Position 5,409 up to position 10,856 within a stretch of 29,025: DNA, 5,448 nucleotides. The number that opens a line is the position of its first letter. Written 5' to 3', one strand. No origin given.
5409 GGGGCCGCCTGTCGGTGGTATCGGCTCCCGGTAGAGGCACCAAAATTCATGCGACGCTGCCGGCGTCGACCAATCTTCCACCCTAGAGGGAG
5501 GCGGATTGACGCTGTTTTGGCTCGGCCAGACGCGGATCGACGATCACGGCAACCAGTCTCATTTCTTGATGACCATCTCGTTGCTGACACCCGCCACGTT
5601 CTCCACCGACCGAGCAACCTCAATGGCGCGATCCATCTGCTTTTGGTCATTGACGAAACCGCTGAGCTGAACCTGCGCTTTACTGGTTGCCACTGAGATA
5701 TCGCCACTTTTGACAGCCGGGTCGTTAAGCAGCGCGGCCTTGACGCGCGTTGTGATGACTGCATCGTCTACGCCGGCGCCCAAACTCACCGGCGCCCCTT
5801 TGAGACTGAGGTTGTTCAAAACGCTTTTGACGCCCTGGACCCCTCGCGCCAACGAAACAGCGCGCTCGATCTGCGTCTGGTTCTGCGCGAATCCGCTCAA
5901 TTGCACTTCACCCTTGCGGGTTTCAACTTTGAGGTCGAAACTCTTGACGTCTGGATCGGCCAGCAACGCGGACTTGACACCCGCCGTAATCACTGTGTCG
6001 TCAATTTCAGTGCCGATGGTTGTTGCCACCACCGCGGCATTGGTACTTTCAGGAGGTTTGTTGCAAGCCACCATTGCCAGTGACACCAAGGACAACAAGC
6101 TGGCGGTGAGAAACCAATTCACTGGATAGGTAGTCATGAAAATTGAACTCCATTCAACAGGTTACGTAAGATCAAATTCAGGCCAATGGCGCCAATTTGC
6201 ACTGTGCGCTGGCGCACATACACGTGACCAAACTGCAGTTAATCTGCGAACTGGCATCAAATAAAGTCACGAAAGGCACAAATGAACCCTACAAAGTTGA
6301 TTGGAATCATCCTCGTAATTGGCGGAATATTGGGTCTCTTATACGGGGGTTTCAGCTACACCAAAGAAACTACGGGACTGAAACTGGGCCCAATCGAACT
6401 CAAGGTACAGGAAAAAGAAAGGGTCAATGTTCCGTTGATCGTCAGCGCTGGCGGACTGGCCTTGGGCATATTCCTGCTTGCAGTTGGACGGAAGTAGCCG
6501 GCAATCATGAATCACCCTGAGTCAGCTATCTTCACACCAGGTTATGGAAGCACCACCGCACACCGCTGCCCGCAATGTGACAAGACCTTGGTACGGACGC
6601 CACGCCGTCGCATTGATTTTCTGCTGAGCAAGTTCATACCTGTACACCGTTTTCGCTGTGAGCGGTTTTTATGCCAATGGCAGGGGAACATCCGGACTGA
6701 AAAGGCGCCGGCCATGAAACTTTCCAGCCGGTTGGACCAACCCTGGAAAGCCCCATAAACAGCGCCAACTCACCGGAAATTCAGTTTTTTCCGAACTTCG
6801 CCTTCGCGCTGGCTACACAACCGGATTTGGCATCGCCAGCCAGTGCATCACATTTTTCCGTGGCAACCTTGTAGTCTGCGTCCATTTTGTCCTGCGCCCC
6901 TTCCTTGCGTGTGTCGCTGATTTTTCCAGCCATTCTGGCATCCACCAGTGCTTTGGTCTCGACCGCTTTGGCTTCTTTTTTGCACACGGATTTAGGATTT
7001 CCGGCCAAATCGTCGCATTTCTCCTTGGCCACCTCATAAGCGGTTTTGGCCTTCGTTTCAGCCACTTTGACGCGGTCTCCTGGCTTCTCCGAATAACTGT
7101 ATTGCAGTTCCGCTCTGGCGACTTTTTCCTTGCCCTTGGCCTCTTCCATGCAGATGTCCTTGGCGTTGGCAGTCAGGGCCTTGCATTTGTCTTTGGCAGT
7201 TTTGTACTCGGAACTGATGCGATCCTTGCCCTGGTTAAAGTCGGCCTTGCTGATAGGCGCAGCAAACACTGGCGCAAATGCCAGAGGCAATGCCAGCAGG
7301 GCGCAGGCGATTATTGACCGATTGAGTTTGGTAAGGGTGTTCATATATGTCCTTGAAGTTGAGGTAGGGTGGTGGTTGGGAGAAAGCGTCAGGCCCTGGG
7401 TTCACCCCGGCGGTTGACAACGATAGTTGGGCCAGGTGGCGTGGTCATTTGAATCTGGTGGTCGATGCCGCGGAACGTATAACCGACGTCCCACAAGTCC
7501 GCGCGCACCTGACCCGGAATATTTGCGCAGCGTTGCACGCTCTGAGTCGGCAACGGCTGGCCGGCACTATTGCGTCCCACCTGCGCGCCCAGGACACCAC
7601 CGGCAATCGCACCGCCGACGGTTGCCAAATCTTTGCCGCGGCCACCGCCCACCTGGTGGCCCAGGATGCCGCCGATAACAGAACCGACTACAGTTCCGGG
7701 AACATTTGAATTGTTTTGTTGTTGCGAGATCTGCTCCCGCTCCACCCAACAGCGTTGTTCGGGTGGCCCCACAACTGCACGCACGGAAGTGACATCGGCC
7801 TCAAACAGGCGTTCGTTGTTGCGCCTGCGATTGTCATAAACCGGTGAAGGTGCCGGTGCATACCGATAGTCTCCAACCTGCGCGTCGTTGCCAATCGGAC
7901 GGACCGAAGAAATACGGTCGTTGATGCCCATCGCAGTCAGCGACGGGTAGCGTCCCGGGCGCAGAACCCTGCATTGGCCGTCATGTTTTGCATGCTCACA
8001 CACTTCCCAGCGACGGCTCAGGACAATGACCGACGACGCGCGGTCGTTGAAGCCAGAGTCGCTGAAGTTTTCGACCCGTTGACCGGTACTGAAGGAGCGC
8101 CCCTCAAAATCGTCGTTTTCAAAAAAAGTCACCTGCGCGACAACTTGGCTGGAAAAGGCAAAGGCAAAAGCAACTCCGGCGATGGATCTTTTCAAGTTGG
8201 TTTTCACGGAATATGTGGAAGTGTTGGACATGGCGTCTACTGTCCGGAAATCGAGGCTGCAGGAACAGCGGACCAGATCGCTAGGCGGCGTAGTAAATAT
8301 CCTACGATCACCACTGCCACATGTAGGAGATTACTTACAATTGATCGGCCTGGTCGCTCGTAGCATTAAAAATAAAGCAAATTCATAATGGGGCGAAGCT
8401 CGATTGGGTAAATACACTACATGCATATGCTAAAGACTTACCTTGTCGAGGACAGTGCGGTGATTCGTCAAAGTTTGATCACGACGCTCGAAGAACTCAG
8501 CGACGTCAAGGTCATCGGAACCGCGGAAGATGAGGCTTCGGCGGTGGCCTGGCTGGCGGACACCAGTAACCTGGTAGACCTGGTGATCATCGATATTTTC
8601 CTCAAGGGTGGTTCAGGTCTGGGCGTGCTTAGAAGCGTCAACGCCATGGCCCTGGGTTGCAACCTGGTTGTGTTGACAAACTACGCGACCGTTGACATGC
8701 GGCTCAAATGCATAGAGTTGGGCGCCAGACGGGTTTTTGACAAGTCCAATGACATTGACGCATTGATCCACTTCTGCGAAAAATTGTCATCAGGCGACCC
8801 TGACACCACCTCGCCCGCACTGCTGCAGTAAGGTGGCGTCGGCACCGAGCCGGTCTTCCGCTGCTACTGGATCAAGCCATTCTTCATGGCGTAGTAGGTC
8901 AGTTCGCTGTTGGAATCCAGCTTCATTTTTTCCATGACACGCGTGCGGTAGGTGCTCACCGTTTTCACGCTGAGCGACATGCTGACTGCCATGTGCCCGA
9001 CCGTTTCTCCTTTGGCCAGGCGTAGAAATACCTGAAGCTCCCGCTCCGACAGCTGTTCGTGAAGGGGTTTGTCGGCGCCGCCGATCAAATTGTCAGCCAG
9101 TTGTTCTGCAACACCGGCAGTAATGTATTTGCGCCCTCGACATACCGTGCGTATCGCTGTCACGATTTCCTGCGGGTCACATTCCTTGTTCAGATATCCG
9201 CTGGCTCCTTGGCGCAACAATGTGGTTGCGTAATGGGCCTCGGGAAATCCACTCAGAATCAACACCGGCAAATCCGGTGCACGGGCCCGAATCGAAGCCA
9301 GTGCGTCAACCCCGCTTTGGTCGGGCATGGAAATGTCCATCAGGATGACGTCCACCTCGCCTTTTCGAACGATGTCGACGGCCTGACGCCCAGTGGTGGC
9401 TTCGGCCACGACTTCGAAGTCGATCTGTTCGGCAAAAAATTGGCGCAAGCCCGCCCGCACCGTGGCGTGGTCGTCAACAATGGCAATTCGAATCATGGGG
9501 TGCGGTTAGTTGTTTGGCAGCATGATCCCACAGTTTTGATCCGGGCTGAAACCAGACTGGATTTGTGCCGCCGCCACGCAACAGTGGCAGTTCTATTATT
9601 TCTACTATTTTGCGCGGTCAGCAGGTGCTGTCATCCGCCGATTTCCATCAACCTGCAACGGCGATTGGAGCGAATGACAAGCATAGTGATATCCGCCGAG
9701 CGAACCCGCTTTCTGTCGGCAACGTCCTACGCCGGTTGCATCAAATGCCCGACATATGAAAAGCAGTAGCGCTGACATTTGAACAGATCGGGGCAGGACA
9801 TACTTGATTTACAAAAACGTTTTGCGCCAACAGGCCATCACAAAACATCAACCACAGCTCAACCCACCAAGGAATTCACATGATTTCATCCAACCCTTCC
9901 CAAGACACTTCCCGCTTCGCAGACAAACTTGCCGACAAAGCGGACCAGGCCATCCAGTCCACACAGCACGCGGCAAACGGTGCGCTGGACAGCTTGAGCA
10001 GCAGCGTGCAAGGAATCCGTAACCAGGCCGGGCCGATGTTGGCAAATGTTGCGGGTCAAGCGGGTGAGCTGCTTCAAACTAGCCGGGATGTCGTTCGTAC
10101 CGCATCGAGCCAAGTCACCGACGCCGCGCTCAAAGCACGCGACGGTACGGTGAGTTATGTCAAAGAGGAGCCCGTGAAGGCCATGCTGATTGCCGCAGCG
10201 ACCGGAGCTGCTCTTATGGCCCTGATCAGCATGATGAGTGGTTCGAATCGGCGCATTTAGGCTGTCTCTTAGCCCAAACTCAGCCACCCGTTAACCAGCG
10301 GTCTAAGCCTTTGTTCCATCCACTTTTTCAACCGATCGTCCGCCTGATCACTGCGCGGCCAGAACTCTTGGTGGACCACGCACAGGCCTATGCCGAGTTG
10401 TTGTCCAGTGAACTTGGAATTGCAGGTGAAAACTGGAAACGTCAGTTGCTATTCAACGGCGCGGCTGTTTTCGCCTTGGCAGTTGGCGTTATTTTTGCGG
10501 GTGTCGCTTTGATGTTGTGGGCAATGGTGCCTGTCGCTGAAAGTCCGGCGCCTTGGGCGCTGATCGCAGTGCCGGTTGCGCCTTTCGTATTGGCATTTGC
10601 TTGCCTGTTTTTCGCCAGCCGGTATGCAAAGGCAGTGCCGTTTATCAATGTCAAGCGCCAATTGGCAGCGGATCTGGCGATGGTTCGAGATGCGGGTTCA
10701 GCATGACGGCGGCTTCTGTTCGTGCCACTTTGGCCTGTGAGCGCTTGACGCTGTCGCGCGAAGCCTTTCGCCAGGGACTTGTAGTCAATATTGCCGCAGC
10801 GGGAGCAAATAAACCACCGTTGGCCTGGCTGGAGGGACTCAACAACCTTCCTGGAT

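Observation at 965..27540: Candidate undescribed regulon: a GacA/UvrY-type 18-bp palindrome upstream of the stress genes, next to its likely regulator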

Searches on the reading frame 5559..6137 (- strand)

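Call 5: search_protein_families(library=pfam, proteins=[window:5559-6137:-], max_evalue=0.01)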
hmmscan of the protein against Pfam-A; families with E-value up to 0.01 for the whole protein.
window:5559-6137:- (192 aa): 2 families
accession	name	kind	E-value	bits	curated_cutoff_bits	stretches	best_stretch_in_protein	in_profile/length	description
PF04972.22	BON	-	1.4e-37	128.2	27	2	46-113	1-68/69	BON domain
PF00403.32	HMA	-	0.00095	19.9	24.8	0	122-162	6-46/62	Heavy-metal-associated domain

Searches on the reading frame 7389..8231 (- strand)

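Call 6: search_protein_families(library=pfam, proteins=[window:7389-8231:-], max_evalue=0.01)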
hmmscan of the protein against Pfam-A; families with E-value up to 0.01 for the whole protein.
window:7389-8231:- (280 aa): 5 families
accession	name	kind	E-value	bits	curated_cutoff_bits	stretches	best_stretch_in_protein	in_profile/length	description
PF00030.24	Crystall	-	6.6e-20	71.5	25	1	33-113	1-82/82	Beta/Gamma crystallin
PF05433.20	Rick_17kDa_Anti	-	2e-08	34.4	24.2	1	179-219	2-43/43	Glycine zipper 2TM domain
PF03995.18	Inhibitor_I36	-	2.8e-05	24.4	21.1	1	36-89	15-68/69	Peptidase inhibitor family I36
PF13488.11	Gly-zipper_Omp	-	0.0012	19.1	25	1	179-221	2-41/46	Glycine zipper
PF08964.15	Crystall_3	-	0.006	17.2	27.3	0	33-102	4-77/86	Beta/Gamma crystallin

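Call 27: search_protein_families(library=ncbifam, proteins=[window:7389-8231:-], max_evalue=0.001)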
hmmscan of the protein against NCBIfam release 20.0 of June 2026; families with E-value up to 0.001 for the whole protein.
window:7389-8231:- (280 aa): 2 families
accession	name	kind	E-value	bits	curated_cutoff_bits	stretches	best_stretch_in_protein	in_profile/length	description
NF008437.0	PRK11280.1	equivalog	6e-24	84.9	99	1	147-276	40-171/179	hypothetical protein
NF053611.1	YiaD_Gzip_OmpA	equivalog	1.1e-05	25.3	175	1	167-222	16-71/206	YiaD family glycine zipper/OmpA-like lipoprotein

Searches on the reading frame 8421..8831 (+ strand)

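Call 6: search_protein_families(library=pfam, proteins=[window:8421-8831:+], max_evalue=0.01)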
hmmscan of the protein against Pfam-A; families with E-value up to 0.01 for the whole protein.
window:8421-8831:+ (136 aa): 1 family
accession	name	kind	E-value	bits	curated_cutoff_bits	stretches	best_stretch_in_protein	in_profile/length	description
PF00072.30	Response_reg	-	8e-16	58.6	30.2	1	8-117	3-108/111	Response regulator receiver domain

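Call 27: search_protein_families(library=ncbifam, proteins=[window:8421-8831:+], max_evalue=0.001)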
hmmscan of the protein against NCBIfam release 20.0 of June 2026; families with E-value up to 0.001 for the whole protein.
window:8421-8831:+ (136 aa): 44 families (the best 25 are shown)
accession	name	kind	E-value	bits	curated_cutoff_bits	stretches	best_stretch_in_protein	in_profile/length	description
NF047785.1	respo_reg_MadR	equivalog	3.5e-12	46.1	300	1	5-126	2-124/209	MadR family response regulator transcription factor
NF007018.1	PRK09483.1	equivalog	8.7e-11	41.9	280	1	3-125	1-121/217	UvrY/SirA/GacA family response regulator transcription factor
TIGR01818.1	ntrC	equivalog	2.2e-08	33.4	558.6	1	7-121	2-112/463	nitrogen regulation protein NR(I)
NF001965.0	PRK00742.1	subfamily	3e-08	33.2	293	1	2-110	2-109/357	chemotaxis-specific protein-glutamate methyltransferase CheB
TIGR02875.1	spore_0_A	equivalog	3e-08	33.2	200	1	7-124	6-123/262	sporulation transcription factor Spo0A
NF007403.0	PRK09935.1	equivalog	4e-08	33.1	271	1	8-125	8-123/210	fimbria biosynthesis transcriptional regulator FimZ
NF009206.0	PRK12555.1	subfamily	2.2e-07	30.2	342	1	7-107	4-103/340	chemotaxis-specific protein-glutamate methyltransferase CheB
NF007346.1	PRK09836.1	equivalog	3e-07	30.5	420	1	5-106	2-99/227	copper/silver response regulator transcription factor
NF049963.1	RespRegFlgRCampy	domain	3.2e-07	29.6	750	1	8-118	5-108/429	fla regulon two-component system response regulator FlgR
NF007546.0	PRK10161.1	equivalog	4e-07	29.9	471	1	7-108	6-105/229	phosphate response regulator transcription factor PhoB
NF007935.0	PRK10651.1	equivalog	4.5e-07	29.3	250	1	7-118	10-119/216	two-component system response regulator NarL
NF007708.0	PRK10403.1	equivalog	5.1e-07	29.4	343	1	5-117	8-118/215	nitrate/nitrite response regulator protein NarP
NF006900.1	PRK09390.1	equivalog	1.1e-06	28.3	255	1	5-121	6-118/203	response regulator FixJ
NF033791.1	ActR_PrrA_rreg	equivalog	1.2e-06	28.6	250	1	8-117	6-111/173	ActR/PrrA/RegA family redox response regulator transcription factor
NF011896.0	PRK15369.1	equivalog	1.3e-06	28.2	242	1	3-109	3-107/211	two component system response regulator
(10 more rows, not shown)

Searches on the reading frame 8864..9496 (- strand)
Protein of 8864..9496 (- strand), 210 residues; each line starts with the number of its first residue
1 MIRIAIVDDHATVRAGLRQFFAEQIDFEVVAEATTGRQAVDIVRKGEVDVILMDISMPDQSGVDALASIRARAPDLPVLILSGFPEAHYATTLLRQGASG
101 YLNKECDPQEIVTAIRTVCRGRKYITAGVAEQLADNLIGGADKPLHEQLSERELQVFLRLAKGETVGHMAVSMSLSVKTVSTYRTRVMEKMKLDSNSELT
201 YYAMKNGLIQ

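Call 6: search_protein_families(library=pfam, proteins=[window:8864-9496:-], max_evalue=0.01)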
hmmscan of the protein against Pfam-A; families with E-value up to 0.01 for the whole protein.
window:8864-9496:- (210 aa): 3 families
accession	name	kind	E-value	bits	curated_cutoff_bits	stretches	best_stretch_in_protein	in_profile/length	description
PF00072.30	Response_reg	-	6.5e-30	104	30.2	1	4-116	1-111/111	Response regulator receiver domain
PF00196.25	GerE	-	1.4e-14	53.9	23.5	1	148-203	2-57/57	Bacterial regulatory proteins, luxR family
PF08281.18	Sigma70_r4_2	-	0.0083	16.2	25.7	0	146-191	8-54/54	Sigma-70, region 4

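Call 19: find_related_loci(query=window:8864-9496:-, collection=genome_contigs, flank=10000)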
Query window:8864-9496:- (210 aa) in genome_contigs; peptide patterns used: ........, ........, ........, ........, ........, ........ (x = any residue, [..] = any of these).
387 stretches matched a pattern; 330 encode a relative of the query (tblastn E <= 1e-3); the best 80 are kept; 80 distinct loci.
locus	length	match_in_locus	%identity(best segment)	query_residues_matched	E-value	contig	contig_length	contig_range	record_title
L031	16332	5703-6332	90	1-210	2e-127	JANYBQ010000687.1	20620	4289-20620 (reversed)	MAG: Betaproteobacteria bacterium isolate GL140_6_metabat_238_sub GL140_6_k141_851356, whole genome shotgun sequence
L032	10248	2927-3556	90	1-210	2e-127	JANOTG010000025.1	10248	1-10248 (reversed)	MAG: Betaproteobacteria bacterium isolate VAR_39_metabat_327 VAR_39_k141_2529666, whole genome shotgun sequence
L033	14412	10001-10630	90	1-210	2e-127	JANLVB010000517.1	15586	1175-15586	MAG: Betaproteobacteria bacterium isolate OTE_21_metabat_213 OTE_21_k141_2155464, whole genome shotgun sequence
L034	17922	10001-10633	89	1-210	2e-127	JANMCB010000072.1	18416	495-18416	MAG: Rhodoferax sp. isolate OTE_1_metabat_22 OTE_1_k141_3915579, whole genome shotgun sequence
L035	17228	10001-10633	89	1-210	8e-127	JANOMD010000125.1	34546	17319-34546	MAG: Rhodoferax sp. isolate VAR_45_metabat_168 VAR_45_k141_572648, whole genome shotgun sequence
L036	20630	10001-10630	89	1-210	1e-126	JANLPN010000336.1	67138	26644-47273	MAG: Betaproteobacteria bacterium isolate OTE_38_metabat_342 OTE_38_k141_3629950, whole genome shotgun sequence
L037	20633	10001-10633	90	1-210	4e-126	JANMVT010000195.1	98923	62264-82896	MAG: Rhodoferax sp. isolate OTE_88_metabat_47 OTE_88_k141_3361242, whole genome shotgun sequence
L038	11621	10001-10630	89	1-210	5e-126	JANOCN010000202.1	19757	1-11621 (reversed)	MAG: Betaproteobacteria bacterium isolate VAR_17_metabat_379 VAR_17_k141_503955, whole genome shotgun sequence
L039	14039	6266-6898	88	1-210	1e-125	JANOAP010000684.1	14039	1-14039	MAG: Rhodoferax sp. isolate VAR_18_metabat_296 VAR_18_k141_1612596, whole genome shotgun sequence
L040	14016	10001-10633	89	1-210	4e-125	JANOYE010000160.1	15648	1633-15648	MAG: Rhodoferax sp. isolate VAR_83_metabat_228 VAR_83_k141_1981601, whole genome shotgun sequence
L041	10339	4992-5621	89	1-210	7e-125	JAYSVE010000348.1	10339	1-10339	MAG: Methylibium sp. isolate GFS_12741 GFS_12741_347, whole genome shotgun sequence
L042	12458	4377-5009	90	1-210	5e-125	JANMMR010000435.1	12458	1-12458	MAG: Rhodoferax sp. isolate OTE_58_metabat_482 OTE_58_k141_6776402, whole genome shotgun sequence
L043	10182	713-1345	88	1-210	5e-125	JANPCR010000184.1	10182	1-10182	MAG: Rhodoferax sp. isolate VAR_78_metabat_483 VAR_78_k141_3553063, whole genome shotgun sequence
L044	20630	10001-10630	88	1-210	1e-124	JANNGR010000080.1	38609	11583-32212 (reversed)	MAG: Betaproteobacteria bacterium isolate SOY_6_C_metabat_398_sub SOY_6_C_k141_15739, whole genome shotgun sequence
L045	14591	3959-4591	90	1-210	5e-125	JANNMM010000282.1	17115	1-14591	MAG: Rhodoferax sp. isolate SOY_35_metabat.54 SOY_35_k141_3238425, whole genome shotgun sequence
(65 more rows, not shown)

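Call 26: search_solved_structures(query=window:8864-9496:-, max_evalue=1e-10, show_alignments=2)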
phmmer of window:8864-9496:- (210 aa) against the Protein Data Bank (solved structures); distinct sequences matched with E-value up to 1e-10: 43.
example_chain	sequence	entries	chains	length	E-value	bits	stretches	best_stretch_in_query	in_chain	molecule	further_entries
5hev_A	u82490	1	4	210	5.1e-32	114.3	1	1-209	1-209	Response regulator protein VraR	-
7ve6_A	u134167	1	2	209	9.8e-31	110.1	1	2-210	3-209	Response regulator protein VraR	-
4gvp_A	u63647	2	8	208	9.9e-31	110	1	2-210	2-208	Response regulator protein vraR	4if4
3c3w_A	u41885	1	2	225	2.6e-23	85.9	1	1-203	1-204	TWO COMPONENT TRANSCRIPTIONAL REGULATORY PROTEIN DEVR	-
1a04_A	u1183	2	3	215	3.3e-23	85.5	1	4-201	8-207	NITRATE/NITRITE RESPONSE REGULATOR PROTEIN NARL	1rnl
4ldz_A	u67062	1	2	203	1.4e-22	83.5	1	1-199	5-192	Transcriptional regulatory protein DesR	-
5f64_A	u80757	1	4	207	8.8e-22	80.9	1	4-206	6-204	Positive transcription regulator EvgA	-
8zwn_A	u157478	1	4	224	1.2e-21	80.4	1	5-206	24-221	DNA-binding transcriptional activator EvgA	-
3cz5_A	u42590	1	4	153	2.3e-21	79.5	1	3-143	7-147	Two-component response regulator, LuxR family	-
4yn8_A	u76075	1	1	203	1.3e-20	77.1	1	2-199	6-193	Response regulator ChrA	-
4zmr_A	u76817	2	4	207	3.5e-19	72.4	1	3-207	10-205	Response regulator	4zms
4hye_A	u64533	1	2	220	4.3e-19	72.1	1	3-207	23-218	Response regulator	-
4le0_A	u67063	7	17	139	5.4e-18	68.5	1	1-132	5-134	Transcriptional regulatory protein DesR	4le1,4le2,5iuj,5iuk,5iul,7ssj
7ssi_C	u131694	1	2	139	9.6e-18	67.7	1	1-132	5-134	Transcriptional regulatory protein DesR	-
6swf_A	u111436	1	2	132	5e-17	65.4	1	3-116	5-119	Two-component response regulator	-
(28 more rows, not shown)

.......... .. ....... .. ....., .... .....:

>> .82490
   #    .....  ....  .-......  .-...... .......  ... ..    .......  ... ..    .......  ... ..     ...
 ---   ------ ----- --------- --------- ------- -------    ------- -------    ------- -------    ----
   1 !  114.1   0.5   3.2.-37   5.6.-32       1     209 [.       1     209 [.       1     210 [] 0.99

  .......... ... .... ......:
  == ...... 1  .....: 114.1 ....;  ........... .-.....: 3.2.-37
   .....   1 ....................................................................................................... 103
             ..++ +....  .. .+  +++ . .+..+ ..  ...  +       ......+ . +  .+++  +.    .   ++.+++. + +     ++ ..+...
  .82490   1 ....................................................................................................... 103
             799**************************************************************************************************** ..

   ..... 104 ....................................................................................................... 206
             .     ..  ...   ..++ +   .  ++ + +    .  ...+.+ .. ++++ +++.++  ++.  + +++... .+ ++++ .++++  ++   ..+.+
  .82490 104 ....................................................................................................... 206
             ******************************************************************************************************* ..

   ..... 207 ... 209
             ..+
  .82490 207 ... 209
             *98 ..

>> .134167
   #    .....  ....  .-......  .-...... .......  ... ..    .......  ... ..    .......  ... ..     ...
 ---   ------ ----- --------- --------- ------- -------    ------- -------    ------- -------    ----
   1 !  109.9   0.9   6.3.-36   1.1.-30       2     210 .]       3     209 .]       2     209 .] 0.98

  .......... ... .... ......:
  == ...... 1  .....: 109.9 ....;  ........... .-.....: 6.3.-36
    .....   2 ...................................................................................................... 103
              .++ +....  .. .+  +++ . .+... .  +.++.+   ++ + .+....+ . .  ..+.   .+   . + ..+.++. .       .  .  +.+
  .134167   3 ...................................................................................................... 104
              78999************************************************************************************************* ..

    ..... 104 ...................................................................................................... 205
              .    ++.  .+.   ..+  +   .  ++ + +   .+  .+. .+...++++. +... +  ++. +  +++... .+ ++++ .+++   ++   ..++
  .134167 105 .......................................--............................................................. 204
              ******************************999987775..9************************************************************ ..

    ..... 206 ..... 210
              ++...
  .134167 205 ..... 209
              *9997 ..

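Call 27: search_protein_families(library=ncbifam, proteins=[window:8864-9496:-], max_evalue=0.001)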
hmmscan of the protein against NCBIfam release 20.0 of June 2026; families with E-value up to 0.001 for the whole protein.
window:8864-9496:- (210 aa): 102 families (the best 25 are shown)
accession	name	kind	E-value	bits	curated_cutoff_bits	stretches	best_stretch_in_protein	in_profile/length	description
NF007018.1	PRK09483.1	equivalog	1.2e-52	178.7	280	1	1-209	1-209/217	UvrY/SirA/GacA family response regulator transcription factor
NF052445.1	RespRegMctR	equivalog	3.8e-46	157.1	300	1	2-208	2-204/205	two-component system response regulator MctR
NF007685.0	PRK10360.1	equivalog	6.6e-36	124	258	1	1-201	1-190/196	response regulator transcription factor UhpA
NF011896.0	PRK15369.1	equivalog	7.5e-35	120.4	242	1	2-209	4-210/211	two component system response regulator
NF047785.1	respo_reg_MadR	equivalog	7.9e-35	120.1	300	1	2-209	1-209/209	MadR family response regulator transcription factor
NF007935.0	PRK10651.1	equivalog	2.9e-33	114.9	250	1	3-205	8-212/216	two-component system response regulator NarL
NF007708.0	PRK10403.1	equivalog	1.3e-31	109.8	343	1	3-196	8-201/215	nitrate/nitrite response regulator protein NarP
NF007419.0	PRK09958.1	equivalog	5e-30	104.6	251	1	5-207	4-202/204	acid-sensing system DNA-binding response regulator EvgA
NF006900.1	PRK09390.1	equivalog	5e-25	88.2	255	1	4-207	7-201/203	response regulator FixJ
NF007403.0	PRK09935.1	equivalog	5.1e-25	88.3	271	1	4-208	6-209/210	fimbria biosynthesis transcriptional regulator FimZ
NF001965.0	PRK00742.1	subfamily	2e-20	73.3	293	1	2-106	4-109/357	chemotaxis-specific protein-glutamate methyltransferase CheB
NF040749.1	tetrathio_RR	equivalog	1.5e-18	67.2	290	1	4-199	2-184/191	tetrathionate respiration response regulator TtrR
NF008469.0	PRK11361.1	equivalog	4.4e-18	65.2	714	1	3-116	6-117/461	acetoacetate metabolism transcriptional regulator AtoC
NF041367.1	CheY_Halo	equivalog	2e-17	63.6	200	1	5-118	2-113/114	chemotaxis protein CheY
NF008098.0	PRK10840.1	equivalog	1.6e-16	60.5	235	1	3-202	5-204/216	response regulator transcription factor RcsB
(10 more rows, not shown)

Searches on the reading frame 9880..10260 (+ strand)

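Call 6: search_protein_families(library=pfam, proteins=[window:9880-10260:+], max_evalue=0.01)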
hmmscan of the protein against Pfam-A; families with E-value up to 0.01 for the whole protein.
window:9880-10260:+ (126 aa): 1 family
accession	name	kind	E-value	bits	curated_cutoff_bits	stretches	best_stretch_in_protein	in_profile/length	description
PF19029.5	DUF883_C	-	0.0089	16.1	27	0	92-118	3-29/30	DUF883 C-terminal glycine zipper region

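Call 27: search_protein_families(library=ncbifam, proteins=[window:9880-10260:+], max_evalue=0.001)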
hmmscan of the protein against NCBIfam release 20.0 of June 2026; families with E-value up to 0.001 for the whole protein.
window:9880-10260:+ (126 aa): 1 family
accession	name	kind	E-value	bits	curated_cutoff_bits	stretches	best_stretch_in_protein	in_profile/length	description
NF007523.0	PRK10132.1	equivalog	9.7e-05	23.1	157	1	20-118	9-106/108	hypothetical protein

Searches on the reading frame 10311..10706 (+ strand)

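Call 6: search_protein_families(library=pfam, proteins=[window:10311-10706:+], max_evalue=0.01)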
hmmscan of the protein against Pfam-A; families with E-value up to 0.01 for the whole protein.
window:10311-10706:+ (131 aa): 1 family
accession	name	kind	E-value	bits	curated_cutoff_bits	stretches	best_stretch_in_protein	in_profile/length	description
PF07332.16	Phage_holin_3_6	-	4.4e-05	23.9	28.4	1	24-125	15-115/116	Putative Actinobacterial Holin-X, holin superfamily III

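Call 27: search_protein_families(library=ncbifam, proteins=[window:10311-10706:+], max_evalue=0.001)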
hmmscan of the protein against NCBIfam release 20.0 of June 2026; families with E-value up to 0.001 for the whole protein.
window:10311-10706:+ (131 aa): 0 families
